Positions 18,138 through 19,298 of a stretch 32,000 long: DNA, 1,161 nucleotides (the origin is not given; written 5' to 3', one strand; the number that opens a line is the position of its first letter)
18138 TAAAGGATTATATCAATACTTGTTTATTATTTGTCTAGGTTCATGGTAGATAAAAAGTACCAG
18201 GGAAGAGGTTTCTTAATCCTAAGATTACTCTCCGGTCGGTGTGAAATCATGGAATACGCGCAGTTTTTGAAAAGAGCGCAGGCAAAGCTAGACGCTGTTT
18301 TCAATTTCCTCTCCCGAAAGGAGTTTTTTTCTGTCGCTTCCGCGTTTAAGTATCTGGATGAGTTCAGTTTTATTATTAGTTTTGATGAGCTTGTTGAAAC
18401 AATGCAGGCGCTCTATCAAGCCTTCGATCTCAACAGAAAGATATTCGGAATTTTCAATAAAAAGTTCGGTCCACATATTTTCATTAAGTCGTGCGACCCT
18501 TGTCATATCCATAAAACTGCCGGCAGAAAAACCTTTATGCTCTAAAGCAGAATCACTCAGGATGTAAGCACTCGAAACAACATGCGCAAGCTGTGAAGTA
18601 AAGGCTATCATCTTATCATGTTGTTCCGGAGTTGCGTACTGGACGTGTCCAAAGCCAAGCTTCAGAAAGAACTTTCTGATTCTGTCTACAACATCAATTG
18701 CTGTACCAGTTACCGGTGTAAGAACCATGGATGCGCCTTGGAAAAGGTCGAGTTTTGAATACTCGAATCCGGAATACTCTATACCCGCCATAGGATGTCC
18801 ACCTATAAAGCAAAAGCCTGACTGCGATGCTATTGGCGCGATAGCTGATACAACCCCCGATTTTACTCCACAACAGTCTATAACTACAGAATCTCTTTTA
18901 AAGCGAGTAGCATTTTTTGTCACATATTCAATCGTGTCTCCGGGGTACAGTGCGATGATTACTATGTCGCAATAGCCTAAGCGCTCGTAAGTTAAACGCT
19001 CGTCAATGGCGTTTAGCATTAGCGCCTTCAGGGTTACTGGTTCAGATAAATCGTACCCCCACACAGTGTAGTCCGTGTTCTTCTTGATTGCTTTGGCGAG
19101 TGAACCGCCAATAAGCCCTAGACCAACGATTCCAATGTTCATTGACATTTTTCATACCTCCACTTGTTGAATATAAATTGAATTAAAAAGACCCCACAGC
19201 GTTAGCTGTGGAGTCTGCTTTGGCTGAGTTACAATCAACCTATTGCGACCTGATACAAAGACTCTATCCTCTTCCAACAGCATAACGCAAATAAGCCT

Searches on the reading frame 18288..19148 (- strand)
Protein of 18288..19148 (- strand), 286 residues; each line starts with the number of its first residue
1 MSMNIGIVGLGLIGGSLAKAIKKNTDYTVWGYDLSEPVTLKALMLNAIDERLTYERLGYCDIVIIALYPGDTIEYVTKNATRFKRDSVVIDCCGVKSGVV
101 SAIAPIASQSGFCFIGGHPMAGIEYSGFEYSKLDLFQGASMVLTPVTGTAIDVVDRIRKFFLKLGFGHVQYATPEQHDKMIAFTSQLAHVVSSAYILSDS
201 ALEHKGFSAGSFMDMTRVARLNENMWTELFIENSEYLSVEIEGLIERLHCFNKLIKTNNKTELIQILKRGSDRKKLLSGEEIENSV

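Call 6: search_protein_families(library=pfam, proteins=[window:18288-19148:-])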
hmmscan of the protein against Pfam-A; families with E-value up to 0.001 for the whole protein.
window:18288-19148:- (286 aa): 3 families
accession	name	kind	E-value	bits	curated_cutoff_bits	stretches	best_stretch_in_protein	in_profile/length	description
PF02153.23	PDH_N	-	9.1e-25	87.4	26.5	1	17-165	1-149/154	Prephenate dehydrogenase, nucleotide-binding domain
PF20463.3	PDH_C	-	9.4e-15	55.2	22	1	173-268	1-101/102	Prephenate dehydrogenase, dimerization domain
PF03446.21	NAD_binding_2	-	2.3e-08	34.7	21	1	4-122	1-121/161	NAD binding domain of 6-phosphogluconate dehydrogenase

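Call 7: search_protein_families(library=ncbifam, proteins=[window:18288-19148:-])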
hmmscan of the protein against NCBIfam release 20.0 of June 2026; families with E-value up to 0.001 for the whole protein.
window:18288-19148:- (286 aa): 21 families
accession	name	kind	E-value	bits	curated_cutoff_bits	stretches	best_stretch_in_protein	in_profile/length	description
NF006307.0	PRK08507.1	equivalog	8.2e-49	166.2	295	1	3-276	1-274/275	prephenate dehydrogenase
NF005107.0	PRK06545.1-5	equivalog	1.2e-44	152.8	414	1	3-277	3-284/367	prephenate dehydrogenase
NF011381.1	PRK14806.1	equivalog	2.9e-40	138.2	902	1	4-271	5-278/733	bifunctional prephenate dehydrogenase/3-phosphoshikimate 1-carboxyvinyltransferase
NF005650.0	PRK07417.1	equivalog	1.2e-39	136.3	290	1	3-273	2-274/281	prephenate/arogenate dehydrogenase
NF005105.0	PRK06545.1-3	equivalog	1.7e-38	132.4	524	1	4-275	4-283/367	prephenate dehydrogenase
NF005694.0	PRK07502.1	equivalog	3.3e-37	128.4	409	1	4-269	8-280/310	prephenate/arogenate dehydrogenase family protein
NF005104.0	PRK06545.1-1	equivalog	1.7e-30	106.3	713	1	2-263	2-269/366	prephenate dehydrogenase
NF005106.0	PRK06545.1-4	equivalog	5.2e-29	101.6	569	1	4-270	3-276/363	prephenate dehydrogenase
NF005108.0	PRK06545.1-6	equivalog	5.3e-29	101.3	327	1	3-262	11-272/321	prephenate dehydrogenase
NF005111.0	PRK06545.2-3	equivalog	2e-25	89.6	344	1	5-249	16-259/371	prephenate dehydrogenase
NF005112.0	PRK06545.2-4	subfamily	1.1e-22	80.6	294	1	5-270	5-269/356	prephenate dehydrogenase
NF005109.0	PRK06545.2-1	equivalog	2.7e-19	69.5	397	1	7-234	6-228/361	prephenate dehydrogenase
NF006409.0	PRK08655.1-3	equivalog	7.2e-18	65.1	310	1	3-276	1-269/290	prephenate dehydrogenase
NF005110.0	PRK06545.2-2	equivalog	1.5e-17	63.9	385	1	5-248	73-316/423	prephenate dehydrogenase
NF005113.0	PRK06545.2-5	equivalog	6.6e-14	51.6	497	2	3-143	1-136/378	prephenate dehydrogenase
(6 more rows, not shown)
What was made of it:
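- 18288..19148 (-): Regulated gene tyrA (prephenate/arogenate dehydrogenase family, 286 aa), with its own SD GGAGG at 19161-19157. NCBIfam prephenate dehydrogenase models reach E 8e-49 but stay below their equivalog cut-offs (calls 6, 7).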

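Call 11: find_related_loci(query=window:18288-19148:-, collection=genome_contigs, flank=2500)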
Query window:18288-19148:- (286 aa) in genome_contigs; peptide patterns used: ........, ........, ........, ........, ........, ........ (x = any residue, [..] = any of these).
599 stretches matched a pattern (row limit reached: there are more); 568 encode a relative of the query (tblastn E <= 1e-3); the best 80 are kept; 80 distinct loci.
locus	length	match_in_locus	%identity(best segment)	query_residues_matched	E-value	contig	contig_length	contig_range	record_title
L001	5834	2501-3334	55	2-280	1e-105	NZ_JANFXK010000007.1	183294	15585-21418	Anaerovorax odorimutans strain SL.3.17 KBPEMAJO_7, whole genome shotgun sequence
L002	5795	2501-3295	57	16-280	8e-103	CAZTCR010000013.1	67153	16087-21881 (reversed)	MAG TPA_asm: uncultured Eubacteriales bacterium isolate SRP192927_co6_794 genome assembly, contig: NODE_476_length_67153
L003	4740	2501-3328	55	2-277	1e-101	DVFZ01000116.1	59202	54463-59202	MAG TPA_asm: Candidatus Pullichristensenella stercorigallinarum isolate ChiSjej6B24-2974 ChiSjej6B24M5__C176926_L59202_S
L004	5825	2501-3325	52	2-276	9e-99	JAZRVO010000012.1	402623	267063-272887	MAG: Treponemataceae bacterium isolate T1900044953_TA20190006.MAGScoT_cleanbin_000038 SGB_3739_k141_1602128, whole genom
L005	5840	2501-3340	51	3-281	5e-98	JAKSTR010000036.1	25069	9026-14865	MAG: Treponemataceae bacterium isolate Horse_feces312 MAG312_36, whole genome shotgun sequence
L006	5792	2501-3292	55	16-280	2e-96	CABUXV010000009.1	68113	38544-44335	MAG TPA_asm: uncultured Eubacterium sp. isolate MGYG-HGUT-04481 genome assembly, contig: GUT_GENOME277044_9, whole genom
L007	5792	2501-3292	54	16-280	1e-95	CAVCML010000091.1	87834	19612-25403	Bacteroidaceae bacterium isolate SRR8978360_cleanbin_000001 genome assembly, contig: Spades_SRR8978360_contig_2, whole g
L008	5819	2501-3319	54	3-275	2e-94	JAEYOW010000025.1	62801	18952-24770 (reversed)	MAG: Bacillota bacterium isolate OH_CBB_167 k127_2141675, whole genome shotgun sequence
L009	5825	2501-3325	56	1-275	3e-94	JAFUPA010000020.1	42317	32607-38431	MAG: Clostridia bacterium isolate RGIG4695 Roe_deer_Rectum.Co__c596720, whole genome shotgun sequence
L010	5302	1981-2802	56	1-275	6e-94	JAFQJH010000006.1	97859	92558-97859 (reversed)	MAG: Clostridia bacterium isolate RGIG1871 Goat_Cecum-6__c139, whole genome shotgun sequence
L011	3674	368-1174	53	2-270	3e-94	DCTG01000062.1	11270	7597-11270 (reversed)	MAG TPA_asm: Clostridiales bacterium UBA1446 UBA1446_contig_33814, whole genome shotgun sequence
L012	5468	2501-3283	54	18-278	5e-93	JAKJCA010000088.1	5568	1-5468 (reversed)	MAG: Bacillota bacterium isolate UR.bin57 UR_contig_49667, whole genome shotgun sequence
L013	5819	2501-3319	54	2-275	2e-92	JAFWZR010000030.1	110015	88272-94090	MAG: Clostridia bacterium isolate RGIG6217 Sheep_Rectum-2__c842686, whole genome shotgun sequence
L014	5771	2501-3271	56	16-272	4e-91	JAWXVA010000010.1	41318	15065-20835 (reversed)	MAG: Eubacteriales bacterium isolate FM_63_G117_IV NODE_395_length_41319_cov_5.907471, whole genome shotgun sequence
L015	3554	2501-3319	51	3-275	2e-90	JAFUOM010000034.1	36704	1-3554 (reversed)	MAG: Ruminococcus sp. isolate RGIG4681 Roe_deer_Rectum-5__c182710, whole genome shotgun sequence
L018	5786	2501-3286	52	16-277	2e-87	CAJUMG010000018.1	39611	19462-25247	MAG TPA_asm: uncultured Oscillospiraceae bacterium isolate MGBC143783 genome assembly, contig: MGBC143783.18, whole geno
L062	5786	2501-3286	48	16-277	1e-81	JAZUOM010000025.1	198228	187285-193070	MAG: Ruminococcus sp. isolate T1900044873_TS20190339.MAGScoT_cleanbin_000022 SGB_3177_k141_1031882, whole genome shotgun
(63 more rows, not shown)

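Call 15: find_related_loci(query=window:18288-19148:-, collection=metagenome_contigs, flank=1500)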
Query window:18288-19148:- (286 aa) in metagenome_contigs; peptide patterns used: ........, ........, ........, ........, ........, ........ (x = any residue, [..] = any of these).
600 stretches matched a pattern (row limit reached: there are more); 541 encode a relative of the query (tblastn E <= 1e-3); the best 80 are kept; 80 distinct loci.
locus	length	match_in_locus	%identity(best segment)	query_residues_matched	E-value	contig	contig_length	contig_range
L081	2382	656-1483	55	2-277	5e-106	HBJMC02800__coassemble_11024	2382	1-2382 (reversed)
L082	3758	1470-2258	54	16-278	6e-95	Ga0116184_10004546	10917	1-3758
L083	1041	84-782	56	3-236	5e-97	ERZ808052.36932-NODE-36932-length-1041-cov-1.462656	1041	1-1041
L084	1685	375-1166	52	16-279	4e-93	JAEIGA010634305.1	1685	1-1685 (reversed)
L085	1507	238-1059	51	2-275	2e-92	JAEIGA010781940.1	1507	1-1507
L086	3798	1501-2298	50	16-281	7e-87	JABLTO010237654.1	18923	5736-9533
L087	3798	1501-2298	49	16-281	4e-86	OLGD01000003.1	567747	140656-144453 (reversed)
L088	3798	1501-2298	50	16-281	3e-86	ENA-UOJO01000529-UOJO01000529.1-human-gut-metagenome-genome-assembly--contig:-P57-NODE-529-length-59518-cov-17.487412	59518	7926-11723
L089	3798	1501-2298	49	16-281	4e-86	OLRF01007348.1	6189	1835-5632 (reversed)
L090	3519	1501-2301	47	16-284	1e-83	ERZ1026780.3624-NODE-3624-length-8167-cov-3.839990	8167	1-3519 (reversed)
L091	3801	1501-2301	47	16-284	2e-83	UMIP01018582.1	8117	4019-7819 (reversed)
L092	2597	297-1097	47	16-284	1e-83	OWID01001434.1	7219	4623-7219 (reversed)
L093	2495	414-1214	47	16-284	1e-85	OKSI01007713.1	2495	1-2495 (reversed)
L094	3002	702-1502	47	16-284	2e-83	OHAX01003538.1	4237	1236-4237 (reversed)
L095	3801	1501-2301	47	16-284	2e-83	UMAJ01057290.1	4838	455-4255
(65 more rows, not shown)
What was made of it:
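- Tried and rejected: The genome and metagenome scans with TyrA gave nothing closer than 57% identity (calls 11, 15).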

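Call 17: find_encoding_contigs(protein=window:18288-19148:-, flank=1500, max_places=10)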
Protein window:18288-19148:- (286 aa): 15 contigs read that carry it; 10 places shown.
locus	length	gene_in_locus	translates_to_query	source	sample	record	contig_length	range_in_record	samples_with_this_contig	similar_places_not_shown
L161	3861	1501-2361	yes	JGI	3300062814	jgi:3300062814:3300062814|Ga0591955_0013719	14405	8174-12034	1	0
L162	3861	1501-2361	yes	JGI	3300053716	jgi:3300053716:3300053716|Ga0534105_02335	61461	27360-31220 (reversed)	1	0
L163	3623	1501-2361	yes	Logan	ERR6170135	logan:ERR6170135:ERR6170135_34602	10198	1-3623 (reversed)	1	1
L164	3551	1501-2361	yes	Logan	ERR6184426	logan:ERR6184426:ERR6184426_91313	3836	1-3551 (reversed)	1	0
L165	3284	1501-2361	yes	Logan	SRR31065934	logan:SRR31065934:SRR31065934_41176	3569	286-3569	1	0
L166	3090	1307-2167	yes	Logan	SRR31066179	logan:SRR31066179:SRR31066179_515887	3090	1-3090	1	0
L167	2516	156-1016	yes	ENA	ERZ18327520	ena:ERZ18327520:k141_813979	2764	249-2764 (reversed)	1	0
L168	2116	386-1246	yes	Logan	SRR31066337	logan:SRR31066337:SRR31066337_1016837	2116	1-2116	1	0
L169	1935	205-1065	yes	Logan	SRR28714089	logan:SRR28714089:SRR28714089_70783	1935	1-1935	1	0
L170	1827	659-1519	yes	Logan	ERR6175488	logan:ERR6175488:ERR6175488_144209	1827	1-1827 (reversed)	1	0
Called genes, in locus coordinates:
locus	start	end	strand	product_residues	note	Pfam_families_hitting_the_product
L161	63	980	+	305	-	PF00849:PseudoU_synth_2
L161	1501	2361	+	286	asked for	PF03446:NAD_binding_2, PF02153:PDH_N, PF20463:PDH_C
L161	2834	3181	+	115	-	PF09997:DUF2238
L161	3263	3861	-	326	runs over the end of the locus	PF13353:Fer4_12 (faint), PF04055:Radical_SAM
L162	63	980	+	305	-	PF00849:PseudoU_synth_2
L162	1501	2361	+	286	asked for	PF03446:NAD_binding_2, PF02153:PDH_N, PF20463:PDH_C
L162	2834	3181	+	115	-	PF09997:DUF2238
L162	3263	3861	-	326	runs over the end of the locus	PF13353:Fer4_12 (faint), PF04055:Radical_SAM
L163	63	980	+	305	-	PF00849:PseudoU_synth_2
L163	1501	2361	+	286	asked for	PF03446:NAD_binding_2, PF02153:PDH_N, PF20463:PDH_C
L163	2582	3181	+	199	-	PF09997:DUF2238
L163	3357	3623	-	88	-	?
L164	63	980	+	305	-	PF00849:PseudoU_synth_2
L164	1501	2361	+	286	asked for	PF03446:NAD_binding_2, PF02153:PDH_N, PF20463:PDH_C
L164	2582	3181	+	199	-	PF09997:DUF2238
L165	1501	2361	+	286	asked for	PF03446:NAD_binding_2, PF02153:PDH_N, PF20463:PDH_C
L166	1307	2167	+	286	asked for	PF03446:NAD_binding_2, PF02153:PDH_N, PF20463:PDH_C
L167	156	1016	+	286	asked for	PF03446:NAD_binding_2, PF02153:PDH_N, PF20463:PDH_C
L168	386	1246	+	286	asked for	PF03446:NAD_binding_2, PF02153:PDH_N, PF20463:PDH_C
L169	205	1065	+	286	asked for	PF03446:NAD_binding_2, PF02153:PDH_N, PF20463:PDH_C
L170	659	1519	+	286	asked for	PF03446:NAD_binding_2, PF02153:PDH_N, PF20463:PDH_C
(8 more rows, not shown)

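Call 20: find_homologous_proteins(query=window:18288-19148:-, max_evalue=1e-40)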
Query window:18288-19148:- (286 aa): 7997 proteins with E <= 1e-40 among 8000 candidates; the best 120 are listed.
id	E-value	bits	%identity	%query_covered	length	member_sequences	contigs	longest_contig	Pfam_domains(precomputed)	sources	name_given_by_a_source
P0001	9.2e-185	630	100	100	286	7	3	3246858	PF02153.24,PF20463.4,PF03446.22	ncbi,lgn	-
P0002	2.5e-148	511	81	99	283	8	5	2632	PF02153.24,PF20463.4,PF03446.22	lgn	-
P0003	1.5e-146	505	79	99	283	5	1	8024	PF02153.24,PF20463.4,PF03446.22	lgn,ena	-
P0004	2.0e-131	455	71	99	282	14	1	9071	PF02153.24,PF20463.4,PF03446.22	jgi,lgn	jgi:prephenate dehydrogenase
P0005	3.1e-130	452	70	93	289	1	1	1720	PF02153.24,PF20463.4,PF03446.22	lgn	-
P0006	8.7e-130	450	68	93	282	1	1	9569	PF02153.24,PF20463.4,PF03446.22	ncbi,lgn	-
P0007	1.1e-124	433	-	-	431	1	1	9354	PF02153.24,PF20463.4,PF03446.22,PF03807.24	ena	-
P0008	5.6e-110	385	61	93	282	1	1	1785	PF02153.24,PF20463.4,PF03446.22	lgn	-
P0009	1.1e-105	371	59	93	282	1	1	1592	PF02153.24,PF20463.4,PF03446.22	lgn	-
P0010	2.7e-105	370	58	92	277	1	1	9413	PF02153.24,PF20463.4,PF03446.22,PF03807.24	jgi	jgi:prephenate dehydrogenase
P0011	2.9e-105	370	58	93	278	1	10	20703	PF02153.24,PF20463.4,PF03446.22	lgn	-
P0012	3.5e-105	369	57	93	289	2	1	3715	PF02153.24,PF20463.4,PF03446.22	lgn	-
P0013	5.3e-105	369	58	93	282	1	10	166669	PF02153.24,PF20463.4,PF03446.22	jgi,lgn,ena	-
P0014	6.9e-105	368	57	92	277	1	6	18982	PF02153.24,PF20463.4,PF03446.22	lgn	-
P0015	1.5e-104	367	57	91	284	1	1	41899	PF02153.24,PF20463.4,PF03446.22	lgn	-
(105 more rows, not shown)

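Call 21: find_encoding_contigs(protein=P0002, flank=1500, max_places=4)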
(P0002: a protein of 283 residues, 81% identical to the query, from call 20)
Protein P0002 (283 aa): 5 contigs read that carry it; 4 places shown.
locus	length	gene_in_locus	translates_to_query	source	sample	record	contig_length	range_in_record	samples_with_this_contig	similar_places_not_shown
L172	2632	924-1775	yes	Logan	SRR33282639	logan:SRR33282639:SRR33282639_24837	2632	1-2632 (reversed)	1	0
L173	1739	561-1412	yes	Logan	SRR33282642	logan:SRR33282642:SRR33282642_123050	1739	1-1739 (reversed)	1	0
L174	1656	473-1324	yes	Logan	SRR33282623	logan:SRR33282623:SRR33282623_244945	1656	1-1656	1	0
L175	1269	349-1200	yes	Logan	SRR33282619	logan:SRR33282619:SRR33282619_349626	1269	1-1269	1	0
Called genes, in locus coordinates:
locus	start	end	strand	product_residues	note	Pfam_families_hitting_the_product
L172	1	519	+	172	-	?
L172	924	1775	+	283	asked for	PF03446:NAD_binding_2, PF02153:PDH_N, PF20463:PDH_C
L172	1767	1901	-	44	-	-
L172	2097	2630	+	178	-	?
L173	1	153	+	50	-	?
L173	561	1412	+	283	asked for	PF03446:NAD_binding_2, PF02153:PDH_N, PF20463:PDH_C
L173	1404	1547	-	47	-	-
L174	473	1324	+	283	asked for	PF03446:NAD_binding_2, PF02153:PDH_N, PF20463:PDH_C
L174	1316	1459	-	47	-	-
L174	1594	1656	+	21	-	?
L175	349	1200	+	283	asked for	PF03446:NAD_binding_2, PF02153:PDH_N, PF20463:PDH_C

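Call 22: find_encoding_contigs(protein=P0003, flank=1500, max_places=3)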
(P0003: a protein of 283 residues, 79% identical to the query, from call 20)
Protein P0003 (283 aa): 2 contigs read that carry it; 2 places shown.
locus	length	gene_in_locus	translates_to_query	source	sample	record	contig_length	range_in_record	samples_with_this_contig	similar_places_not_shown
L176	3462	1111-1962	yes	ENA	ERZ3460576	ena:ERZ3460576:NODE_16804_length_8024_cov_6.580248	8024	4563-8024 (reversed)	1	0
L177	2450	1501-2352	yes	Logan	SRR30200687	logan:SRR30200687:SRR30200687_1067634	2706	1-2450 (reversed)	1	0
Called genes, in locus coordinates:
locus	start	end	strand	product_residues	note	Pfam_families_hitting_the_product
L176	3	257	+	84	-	?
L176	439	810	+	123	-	PF00849:PseudoU_synth_2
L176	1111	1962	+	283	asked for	PF03446:NAD_binding_2, PF02153:PDH_N, PF20463:PDH_C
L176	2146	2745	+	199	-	PF09997:DUF2238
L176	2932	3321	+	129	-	PF03965:Penicillinase_R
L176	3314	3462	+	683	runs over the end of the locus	PF05569:Peptidase_M56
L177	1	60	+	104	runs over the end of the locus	?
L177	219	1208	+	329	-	PF00849:PseudoU_synth_2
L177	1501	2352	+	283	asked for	PF03446:NAD_binding_2, PF02153:PDH_N, PF20463:PDH_C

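Call 23: find_encoding_contigs(protein=P0004, flank=1500, max_places=3)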
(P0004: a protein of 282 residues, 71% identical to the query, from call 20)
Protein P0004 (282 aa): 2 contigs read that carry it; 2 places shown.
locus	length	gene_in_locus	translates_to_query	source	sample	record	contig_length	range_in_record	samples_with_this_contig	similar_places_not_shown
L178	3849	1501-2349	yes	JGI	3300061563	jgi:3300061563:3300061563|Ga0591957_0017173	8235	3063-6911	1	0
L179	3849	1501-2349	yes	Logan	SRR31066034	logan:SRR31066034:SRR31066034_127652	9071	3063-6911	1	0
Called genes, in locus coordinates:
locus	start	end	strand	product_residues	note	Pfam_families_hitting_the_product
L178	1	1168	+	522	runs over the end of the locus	PF00135:COesterase, PF20434:BD-FAE (faint)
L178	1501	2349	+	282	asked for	PF03446:NAD_binding_2, PF02153:PDH_N, PF20463:PDH_C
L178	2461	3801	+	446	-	PF02056:Glyco_hydro_4, PF11975:Glyco_hydro_4C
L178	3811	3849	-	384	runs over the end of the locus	PF05145:AbrB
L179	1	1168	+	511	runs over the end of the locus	PF00135:COesterase, PF20434:BD-FAE (faint)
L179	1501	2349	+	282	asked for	PF03446:NAD_binding_2, PF02153:PDH_N, PF20463:PDH_C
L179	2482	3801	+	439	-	PF02056:Glyco_hydro_4, PF11975:Glyco_hydro_4C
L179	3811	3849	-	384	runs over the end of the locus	PF05145:AbrB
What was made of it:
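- The radical SAM gene is not next to the leader in relatives L176 and L178 (calls 22, 23).
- Tried and rejected: Rejected because the radical SAM gene is not conserved beside the leader (calls 22, 23).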

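Call 24: find_encoding_contigs(protein=P0005, flank=1500, max_places=3)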
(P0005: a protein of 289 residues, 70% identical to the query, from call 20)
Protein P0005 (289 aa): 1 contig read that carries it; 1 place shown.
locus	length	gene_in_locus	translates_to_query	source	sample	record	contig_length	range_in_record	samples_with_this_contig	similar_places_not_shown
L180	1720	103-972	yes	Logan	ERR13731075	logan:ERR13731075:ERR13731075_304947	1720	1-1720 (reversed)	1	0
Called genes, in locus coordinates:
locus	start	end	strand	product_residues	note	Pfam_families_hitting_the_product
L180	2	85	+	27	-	?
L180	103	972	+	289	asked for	PF03446:NAD_binding_2, PF02153:PDH_N, PF20463:PDH_C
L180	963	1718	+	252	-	?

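Call 25: find_encoding_contigs(protein=P0006, flank=1500, max_places=3)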
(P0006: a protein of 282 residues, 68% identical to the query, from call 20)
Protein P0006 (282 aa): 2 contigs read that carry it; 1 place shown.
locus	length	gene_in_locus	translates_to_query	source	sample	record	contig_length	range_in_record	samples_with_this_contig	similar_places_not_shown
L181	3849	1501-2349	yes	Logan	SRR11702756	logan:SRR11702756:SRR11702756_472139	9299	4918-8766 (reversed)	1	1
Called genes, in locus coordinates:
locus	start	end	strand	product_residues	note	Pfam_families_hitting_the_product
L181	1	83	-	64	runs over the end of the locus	-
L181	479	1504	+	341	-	PF18152:DAHP_snth_FXD, PF00793:DAHP_synth_1, PF03102:NeuB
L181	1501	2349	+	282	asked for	PF03446:NAD_binding_2, PF02153:PDH_N, PF20463:PDH_C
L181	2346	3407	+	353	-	PF00465:Fe-ADH, PF13685:Fe-ADH_2, PF01761:DHQ_synthase, PF24621:DHQS_C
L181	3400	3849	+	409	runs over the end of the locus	PF00275:EPSP_synthase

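Call 29: find_encoding_contigs(protein=P0008, flank=1500, max_places=2)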
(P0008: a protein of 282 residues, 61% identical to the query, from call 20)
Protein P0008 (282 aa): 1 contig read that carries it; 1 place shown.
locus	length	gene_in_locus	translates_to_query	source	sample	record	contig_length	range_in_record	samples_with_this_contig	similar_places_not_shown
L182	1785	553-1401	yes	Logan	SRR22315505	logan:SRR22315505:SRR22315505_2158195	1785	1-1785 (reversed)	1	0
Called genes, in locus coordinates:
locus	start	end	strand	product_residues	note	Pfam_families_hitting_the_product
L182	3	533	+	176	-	?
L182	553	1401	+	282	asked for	PF03446:NAD_binding_2, PF02153:PDH_N, PF20463:PDH_C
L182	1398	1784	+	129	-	?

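Call 30: find_encoding_contigs(protein=P0009, flank=1500, max_places=2)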
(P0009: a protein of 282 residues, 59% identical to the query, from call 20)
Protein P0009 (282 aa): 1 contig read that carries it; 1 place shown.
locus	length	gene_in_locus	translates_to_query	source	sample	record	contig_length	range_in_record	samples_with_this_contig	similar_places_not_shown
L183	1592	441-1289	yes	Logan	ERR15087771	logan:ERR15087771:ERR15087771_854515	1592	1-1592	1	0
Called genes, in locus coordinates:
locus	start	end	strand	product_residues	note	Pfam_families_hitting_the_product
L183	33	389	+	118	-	PF00793:DAHP_synth_1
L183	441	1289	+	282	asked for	PF03446:NAD_binding_2, PF02153:PDH_N, PF20463:PDH_C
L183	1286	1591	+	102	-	?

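Call 31: find_encoding_contigs(protein=P0007, flank=1500, max_places=2)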
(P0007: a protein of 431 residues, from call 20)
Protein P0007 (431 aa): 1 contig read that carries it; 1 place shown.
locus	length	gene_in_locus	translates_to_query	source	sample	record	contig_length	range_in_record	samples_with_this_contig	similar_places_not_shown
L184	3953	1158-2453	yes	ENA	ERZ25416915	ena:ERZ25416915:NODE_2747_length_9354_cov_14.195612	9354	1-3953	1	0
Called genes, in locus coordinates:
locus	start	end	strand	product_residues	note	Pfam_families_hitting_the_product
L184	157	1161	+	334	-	PF18152:DAHP_snth_FXD, PF00793:DAHP_synth_1, PF03102:NeuB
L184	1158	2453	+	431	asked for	PF03446:NAD_binding_2, PF03807:F420_oxidored, PF02153:PDH_N, PF20463:PDH_C, PF02153:PDH_N, PF20463:PDH_C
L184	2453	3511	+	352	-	PF00465:Fe-ADH, PF13685:Fe-ADH_2, PF01761:DHQ_synthase, PF24621:DHQS_C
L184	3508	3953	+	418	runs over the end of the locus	PF00275:EPSP_synthase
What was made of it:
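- Tried and rejected: Here tyrA lies inside aro operons, with no leader directly upstream of it (calls 24, 29-31).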

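Call 79: search_protein_families(library=pfam, proteins=[L018:1437-2441:+, L062:1461-2459:+, L015:1500-2501:+])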
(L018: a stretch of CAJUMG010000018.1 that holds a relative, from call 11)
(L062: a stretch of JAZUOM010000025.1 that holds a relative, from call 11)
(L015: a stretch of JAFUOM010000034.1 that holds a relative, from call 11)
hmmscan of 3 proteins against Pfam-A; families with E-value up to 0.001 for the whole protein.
L018:1437-2441:+ (334 aa): 3 families
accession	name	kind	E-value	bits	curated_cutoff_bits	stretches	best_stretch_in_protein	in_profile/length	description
PF00793.26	DAHP_synth_1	-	2.3e-76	256.7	25.5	1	87-324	9-260/270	DAHP synthetase I family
PF18152.6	DAHP_snth_FXD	-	8.9e-20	70.7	27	1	1-67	1-67/67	DAHP synthase ferredoxin-like domain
PF03102.20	NeuB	-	1.7e-08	34.6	22.1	1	145-328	56-232/241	NeuB family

L062:1461-2459:+ (333 aa): 3 families
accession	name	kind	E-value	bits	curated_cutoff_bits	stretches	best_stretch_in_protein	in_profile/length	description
PF00793.26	DAHP_synth_1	-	2.2e-80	269.9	25.5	1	85-328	6-264/270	DAHP synthetase I family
PF18152.6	DAHP_snth_FXD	-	2.5e-21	75.7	27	1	1-67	1-67/67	DAHP synthase ferredoxin-like domain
PF03102.20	NeuB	-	2.5e-09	37.4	22.1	1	143-329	54-233/241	NeuB family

L015:1500-2501:+ (334 aa): 3 families
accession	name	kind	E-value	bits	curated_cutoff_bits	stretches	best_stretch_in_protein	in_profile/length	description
PF00793.26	DAHP_synth_1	-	2.4e-82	276.3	25.5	1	82-325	3-261/270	DAHP synthetase I family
PF18152.6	DAHP_snth_FXD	-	4.2e-21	75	27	1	1-67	1-67/67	DAHP synthase ferredoxin-like domain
PF03102.20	NeuB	-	8.7e-11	42.2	22.1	1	142-331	53-235/241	NeuB family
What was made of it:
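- DAHP synthase identity is confirmed in call 79.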
